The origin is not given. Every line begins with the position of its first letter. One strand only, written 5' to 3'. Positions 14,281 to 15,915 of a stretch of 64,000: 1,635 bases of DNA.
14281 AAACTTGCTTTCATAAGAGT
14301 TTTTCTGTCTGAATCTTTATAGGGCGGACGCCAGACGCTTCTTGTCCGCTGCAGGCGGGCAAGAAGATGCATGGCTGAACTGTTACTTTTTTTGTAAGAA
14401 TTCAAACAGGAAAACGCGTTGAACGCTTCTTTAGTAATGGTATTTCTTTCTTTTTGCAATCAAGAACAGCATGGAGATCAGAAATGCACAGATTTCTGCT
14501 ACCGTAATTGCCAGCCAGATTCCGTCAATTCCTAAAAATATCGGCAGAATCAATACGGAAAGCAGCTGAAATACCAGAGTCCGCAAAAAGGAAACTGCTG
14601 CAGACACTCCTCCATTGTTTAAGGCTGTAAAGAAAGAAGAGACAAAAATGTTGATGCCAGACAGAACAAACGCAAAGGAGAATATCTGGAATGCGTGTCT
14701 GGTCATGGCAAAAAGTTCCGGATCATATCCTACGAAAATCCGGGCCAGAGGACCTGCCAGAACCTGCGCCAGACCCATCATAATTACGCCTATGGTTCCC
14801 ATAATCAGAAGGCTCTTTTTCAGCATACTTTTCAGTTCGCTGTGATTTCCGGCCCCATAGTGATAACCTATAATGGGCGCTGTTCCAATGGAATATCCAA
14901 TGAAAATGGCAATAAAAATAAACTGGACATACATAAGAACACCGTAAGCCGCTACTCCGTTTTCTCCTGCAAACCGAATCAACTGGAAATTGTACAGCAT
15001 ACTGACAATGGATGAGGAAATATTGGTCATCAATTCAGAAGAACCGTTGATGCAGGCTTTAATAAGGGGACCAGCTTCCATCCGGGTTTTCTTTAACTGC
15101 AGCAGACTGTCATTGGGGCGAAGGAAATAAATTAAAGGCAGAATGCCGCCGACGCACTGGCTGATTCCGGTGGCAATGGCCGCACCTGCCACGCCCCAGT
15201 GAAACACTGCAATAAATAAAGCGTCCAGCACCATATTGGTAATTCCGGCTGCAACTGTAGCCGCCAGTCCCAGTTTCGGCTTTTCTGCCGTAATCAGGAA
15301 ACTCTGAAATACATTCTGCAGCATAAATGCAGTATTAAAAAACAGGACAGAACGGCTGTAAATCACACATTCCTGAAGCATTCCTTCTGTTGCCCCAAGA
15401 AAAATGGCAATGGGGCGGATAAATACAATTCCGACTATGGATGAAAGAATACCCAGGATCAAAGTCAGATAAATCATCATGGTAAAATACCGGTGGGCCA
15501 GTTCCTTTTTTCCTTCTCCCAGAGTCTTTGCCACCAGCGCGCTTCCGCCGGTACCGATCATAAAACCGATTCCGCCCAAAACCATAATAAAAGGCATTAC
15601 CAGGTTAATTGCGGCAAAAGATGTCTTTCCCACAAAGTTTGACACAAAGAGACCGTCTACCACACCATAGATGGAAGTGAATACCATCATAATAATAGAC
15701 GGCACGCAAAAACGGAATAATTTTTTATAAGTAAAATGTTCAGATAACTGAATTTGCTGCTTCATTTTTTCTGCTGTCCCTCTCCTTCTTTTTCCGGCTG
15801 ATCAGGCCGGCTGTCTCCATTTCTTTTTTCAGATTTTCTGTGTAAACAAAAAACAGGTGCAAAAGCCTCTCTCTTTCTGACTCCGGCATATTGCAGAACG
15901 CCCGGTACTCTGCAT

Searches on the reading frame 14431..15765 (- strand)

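Call 30: search_protein_families(library=pfam, proteins=[window:14431-15765:-], max_evalue=0.00001)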
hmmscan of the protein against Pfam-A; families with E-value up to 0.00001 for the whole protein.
window:14431-15765:- (444 aa): 1 family
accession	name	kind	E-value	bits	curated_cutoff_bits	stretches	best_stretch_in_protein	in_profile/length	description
PF01554.23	MatE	-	3.9e-40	137.6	24.9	2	22-182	1-160/161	MatE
